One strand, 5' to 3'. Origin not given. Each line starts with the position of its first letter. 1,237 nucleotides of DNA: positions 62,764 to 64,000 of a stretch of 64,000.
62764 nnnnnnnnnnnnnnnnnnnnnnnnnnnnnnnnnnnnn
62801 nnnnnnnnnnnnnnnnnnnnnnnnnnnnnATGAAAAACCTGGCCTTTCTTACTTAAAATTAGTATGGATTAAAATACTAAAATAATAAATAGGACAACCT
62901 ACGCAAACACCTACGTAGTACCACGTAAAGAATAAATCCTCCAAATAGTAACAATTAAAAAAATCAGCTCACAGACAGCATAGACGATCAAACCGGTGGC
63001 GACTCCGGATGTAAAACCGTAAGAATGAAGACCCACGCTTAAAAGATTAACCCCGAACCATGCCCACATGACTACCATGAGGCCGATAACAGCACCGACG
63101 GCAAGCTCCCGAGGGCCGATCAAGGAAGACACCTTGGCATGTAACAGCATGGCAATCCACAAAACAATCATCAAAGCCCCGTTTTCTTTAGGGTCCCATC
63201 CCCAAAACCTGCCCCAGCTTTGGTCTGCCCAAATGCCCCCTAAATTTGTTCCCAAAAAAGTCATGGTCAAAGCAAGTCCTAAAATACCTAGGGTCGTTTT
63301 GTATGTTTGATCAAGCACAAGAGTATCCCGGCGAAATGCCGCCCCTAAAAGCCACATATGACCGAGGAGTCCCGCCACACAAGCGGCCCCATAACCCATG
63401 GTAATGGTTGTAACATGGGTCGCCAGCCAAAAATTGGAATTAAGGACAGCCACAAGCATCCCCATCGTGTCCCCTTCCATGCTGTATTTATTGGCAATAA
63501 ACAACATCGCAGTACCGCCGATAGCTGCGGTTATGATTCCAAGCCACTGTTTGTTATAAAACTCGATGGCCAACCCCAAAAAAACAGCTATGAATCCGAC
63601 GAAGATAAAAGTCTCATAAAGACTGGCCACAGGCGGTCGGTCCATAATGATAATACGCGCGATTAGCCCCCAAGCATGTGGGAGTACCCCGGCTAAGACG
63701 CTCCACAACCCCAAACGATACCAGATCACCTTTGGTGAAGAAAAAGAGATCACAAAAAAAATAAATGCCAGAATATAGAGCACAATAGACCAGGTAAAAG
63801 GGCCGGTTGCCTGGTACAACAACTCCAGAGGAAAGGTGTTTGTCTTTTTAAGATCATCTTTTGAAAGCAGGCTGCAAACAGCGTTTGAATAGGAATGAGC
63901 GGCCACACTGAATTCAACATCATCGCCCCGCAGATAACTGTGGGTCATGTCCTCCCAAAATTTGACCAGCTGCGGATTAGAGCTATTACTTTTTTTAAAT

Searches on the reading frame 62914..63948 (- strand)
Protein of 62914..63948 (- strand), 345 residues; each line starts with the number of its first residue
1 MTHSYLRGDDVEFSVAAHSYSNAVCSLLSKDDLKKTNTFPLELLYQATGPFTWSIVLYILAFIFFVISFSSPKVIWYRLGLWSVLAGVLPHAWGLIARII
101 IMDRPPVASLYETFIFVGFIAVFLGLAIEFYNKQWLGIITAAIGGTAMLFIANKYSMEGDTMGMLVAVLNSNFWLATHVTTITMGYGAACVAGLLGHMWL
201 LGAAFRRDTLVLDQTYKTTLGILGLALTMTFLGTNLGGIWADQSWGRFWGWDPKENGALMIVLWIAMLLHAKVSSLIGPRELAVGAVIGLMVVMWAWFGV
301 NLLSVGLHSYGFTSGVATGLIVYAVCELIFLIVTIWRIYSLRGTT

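Call 86: search_protein_families(library=pfam, proteins=[window:62914-63948:-], max_evalue=0.00001)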
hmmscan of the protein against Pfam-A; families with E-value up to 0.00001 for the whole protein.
window:62914-63948:- (345 aa): 1 family
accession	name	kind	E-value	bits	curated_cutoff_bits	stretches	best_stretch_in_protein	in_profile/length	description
PF01578.25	Cytochrom_C_asm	-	7.6e-21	75.2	29.9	1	109-308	3-212/212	Cytochrome C assembly protein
